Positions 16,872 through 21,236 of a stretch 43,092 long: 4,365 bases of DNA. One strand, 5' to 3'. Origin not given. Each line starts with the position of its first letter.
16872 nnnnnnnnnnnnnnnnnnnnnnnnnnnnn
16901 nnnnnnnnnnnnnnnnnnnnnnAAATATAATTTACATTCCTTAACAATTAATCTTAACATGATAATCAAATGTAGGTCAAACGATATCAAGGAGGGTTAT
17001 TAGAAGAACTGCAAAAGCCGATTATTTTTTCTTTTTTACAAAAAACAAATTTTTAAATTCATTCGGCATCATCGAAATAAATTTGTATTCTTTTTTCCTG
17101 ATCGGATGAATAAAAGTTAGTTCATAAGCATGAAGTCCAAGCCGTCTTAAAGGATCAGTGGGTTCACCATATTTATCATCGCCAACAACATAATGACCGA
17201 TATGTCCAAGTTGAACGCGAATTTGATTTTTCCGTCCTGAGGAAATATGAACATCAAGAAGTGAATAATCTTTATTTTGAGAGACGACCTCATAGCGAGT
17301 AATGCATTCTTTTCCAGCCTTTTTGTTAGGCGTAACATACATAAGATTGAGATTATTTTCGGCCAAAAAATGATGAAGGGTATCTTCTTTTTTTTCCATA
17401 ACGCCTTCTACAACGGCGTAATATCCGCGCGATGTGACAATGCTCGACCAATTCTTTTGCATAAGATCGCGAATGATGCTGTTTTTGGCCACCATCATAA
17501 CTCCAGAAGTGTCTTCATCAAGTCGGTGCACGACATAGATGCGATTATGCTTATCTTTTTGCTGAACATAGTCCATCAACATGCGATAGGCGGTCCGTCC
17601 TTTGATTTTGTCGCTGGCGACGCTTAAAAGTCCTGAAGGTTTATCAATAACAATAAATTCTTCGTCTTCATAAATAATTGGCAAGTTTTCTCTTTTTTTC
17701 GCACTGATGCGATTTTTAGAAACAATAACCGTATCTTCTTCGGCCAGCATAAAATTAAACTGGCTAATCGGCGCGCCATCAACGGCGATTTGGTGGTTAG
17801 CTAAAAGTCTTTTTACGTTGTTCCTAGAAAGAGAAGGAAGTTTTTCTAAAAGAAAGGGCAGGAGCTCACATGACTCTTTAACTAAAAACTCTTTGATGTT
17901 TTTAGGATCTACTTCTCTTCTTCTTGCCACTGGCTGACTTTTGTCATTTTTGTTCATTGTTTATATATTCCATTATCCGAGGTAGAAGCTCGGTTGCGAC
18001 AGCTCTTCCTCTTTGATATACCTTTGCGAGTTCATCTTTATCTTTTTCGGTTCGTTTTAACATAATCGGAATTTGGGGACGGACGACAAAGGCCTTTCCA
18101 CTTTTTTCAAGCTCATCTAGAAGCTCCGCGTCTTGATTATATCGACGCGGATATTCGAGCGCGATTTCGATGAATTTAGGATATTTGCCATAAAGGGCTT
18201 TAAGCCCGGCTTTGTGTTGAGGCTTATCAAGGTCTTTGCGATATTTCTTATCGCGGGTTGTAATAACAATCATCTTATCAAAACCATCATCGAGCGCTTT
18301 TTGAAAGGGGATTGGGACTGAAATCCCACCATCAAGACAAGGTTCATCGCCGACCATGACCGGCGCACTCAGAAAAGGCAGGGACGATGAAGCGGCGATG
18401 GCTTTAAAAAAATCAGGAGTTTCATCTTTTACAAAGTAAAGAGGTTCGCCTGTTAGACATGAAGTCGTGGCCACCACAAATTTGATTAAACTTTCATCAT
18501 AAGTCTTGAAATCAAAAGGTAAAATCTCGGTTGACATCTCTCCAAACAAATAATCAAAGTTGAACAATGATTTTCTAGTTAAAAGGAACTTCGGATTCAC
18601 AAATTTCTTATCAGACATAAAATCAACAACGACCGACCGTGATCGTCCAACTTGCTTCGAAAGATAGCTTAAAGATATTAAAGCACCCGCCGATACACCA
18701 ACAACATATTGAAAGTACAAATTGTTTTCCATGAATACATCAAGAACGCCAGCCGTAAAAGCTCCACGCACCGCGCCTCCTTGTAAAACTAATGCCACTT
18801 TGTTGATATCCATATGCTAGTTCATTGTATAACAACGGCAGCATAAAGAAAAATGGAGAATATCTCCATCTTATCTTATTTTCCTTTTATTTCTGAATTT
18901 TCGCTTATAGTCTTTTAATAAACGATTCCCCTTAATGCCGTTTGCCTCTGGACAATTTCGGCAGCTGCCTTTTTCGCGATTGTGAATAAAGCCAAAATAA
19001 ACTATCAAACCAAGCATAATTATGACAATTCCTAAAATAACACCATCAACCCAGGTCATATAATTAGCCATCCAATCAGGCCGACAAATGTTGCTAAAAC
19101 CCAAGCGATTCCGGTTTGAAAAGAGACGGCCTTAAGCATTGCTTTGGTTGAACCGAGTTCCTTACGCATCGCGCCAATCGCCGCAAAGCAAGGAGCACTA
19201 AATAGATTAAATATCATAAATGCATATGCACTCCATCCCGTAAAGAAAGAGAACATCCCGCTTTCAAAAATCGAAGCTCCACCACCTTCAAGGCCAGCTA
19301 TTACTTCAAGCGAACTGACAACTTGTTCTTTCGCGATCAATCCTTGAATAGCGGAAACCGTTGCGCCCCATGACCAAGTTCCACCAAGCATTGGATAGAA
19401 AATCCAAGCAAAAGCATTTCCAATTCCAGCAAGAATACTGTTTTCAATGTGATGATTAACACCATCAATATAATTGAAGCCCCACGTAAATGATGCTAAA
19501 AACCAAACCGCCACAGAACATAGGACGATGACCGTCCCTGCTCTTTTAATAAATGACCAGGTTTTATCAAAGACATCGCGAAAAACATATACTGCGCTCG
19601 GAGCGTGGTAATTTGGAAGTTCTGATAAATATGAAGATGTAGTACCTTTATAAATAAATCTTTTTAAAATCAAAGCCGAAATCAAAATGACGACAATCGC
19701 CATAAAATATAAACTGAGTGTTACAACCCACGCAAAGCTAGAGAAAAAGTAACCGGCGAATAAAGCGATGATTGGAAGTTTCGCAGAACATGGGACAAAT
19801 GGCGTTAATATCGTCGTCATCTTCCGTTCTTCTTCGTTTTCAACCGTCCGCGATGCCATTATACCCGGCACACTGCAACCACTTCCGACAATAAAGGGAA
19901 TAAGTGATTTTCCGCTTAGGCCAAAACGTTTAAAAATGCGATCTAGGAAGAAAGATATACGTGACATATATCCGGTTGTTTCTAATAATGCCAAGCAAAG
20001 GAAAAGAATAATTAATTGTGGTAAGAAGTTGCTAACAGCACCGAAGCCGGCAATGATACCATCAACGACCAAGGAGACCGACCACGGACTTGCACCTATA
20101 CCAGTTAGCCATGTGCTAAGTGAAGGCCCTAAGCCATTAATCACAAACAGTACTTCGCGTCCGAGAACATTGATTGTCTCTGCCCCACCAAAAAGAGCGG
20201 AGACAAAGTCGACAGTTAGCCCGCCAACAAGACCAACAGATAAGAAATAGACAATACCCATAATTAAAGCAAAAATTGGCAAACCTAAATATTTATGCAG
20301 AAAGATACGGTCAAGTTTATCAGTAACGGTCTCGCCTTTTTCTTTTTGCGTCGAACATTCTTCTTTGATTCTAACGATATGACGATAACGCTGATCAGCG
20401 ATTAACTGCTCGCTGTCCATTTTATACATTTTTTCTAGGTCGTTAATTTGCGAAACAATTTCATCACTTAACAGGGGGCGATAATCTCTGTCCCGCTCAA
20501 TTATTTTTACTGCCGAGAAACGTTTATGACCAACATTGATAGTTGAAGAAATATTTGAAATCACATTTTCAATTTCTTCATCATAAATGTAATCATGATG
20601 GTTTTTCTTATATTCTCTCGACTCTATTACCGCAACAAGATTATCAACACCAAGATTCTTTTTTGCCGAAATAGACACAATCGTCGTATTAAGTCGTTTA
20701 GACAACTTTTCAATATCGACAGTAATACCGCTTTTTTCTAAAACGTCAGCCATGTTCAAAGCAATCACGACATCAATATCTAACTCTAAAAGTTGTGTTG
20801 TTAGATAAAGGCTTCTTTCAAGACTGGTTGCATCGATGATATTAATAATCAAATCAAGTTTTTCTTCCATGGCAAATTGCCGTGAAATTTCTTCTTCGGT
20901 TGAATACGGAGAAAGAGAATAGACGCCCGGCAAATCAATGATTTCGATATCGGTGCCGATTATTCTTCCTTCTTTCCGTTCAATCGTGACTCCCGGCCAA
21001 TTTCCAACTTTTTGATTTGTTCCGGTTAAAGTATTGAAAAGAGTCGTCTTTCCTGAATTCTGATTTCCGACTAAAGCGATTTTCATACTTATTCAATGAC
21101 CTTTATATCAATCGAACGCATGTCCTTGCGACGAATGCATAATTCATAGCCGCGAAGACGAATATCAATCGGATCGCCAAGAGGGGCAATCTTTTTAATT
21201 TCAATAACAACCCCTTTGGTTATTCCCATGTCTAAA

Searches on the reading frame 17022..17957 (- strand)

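Call 65: search_protein_families(library=pfam, proteins=[window:17022-17957:-], max_evalue=0.001)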
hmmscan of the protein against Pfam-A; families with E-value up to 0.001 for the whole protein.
window:17022-17957:- (311 aa): 1 family
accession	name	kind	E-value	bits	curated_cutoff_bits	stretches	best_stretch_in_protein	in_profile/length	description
PF00849.27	PseudoU_synth_2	-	1.2e-26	94.2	26.8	1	101-250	2-150/152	RNA pseudouridylate synthase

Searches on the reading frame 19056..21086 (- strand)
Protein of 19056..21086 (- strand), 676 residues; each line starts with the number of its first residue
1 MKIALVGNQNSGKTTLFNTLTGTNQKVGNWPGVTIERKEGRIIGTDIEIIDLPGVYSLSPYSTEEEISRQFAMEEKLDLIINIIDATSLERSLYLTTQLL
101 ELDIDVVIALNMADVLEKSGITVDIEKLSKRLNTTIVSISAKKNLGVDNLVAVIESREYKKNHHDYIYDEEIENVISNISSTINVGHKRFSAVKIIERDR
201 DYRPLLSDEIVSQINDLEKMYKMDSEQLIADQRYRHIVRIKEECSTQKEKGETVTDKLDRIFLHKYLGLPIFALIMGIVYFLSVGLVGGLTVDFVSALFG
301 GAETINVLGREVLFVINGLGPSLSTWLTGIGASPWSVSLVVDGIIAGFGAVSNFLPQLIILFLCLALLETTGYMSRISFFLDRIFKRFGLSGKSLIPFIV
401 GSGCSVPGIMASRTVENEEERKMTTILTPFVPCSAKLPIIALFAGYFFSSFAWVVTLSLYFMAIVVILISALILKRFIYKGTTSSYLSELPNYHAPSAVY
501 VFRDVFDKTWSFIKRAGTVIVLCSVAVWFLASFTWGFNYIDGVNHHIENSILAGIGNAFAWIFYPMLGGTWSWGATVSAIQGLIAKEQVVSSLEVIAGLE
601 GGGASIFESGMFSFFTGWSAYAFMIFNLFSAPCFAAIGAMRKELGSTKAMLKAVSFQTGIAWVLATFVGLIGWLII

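Call 65: search_protein_families(library=pfam, proteins=[window:19056-21086:-], max_evalue=0.001)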
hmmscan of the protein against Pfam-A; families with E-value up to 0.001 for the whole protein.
window:19056-21086:- (676 aa): 9 families
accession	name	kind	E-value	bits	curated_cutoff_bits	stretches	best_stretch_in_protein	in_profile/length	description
PF02421.24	FeoB_N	-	2.5e-62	209.5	27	1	2-152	2-154/156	Ferrous iron transport protein B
PF07670.19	Gate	-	7.7e-30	103.9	29.6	2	352-446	2-103/104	Nucleoside recognition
PF01926.29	MMR_HSR1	-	3.2e-21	76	21.9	1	2-111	1-112/113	50S ribosome-binding GTPase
PF07664.17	FeoB_C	-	3.5e-12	46.3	26.6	1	457-508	2-54/54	Ferrous iron transport protein B C terminus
PF17910.6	FeoB_Cyto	-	1.8e-11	44.7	23.4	1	168-244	1-88/90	FeoB cytosolic helical domain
PF09439.16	SRPRB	-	2.3e-06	27.5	25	1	3-100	6-96/178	Signal recognition particle receptor beta subunit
PF00350.29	Dynamin_N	-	4.1e-05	24.1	27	0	3-24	1-22/168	Dynamin family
PF00009.33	GTP_EFTU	-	0.00016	21.7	26.5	0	32-155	54-183/188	Elongation factor Tu GTP binding domain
PF10662.15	PduV-EutP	-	0.0006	20.1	21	0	2-155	3-142/143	Ethanolamine utilisation - propanediol utilisation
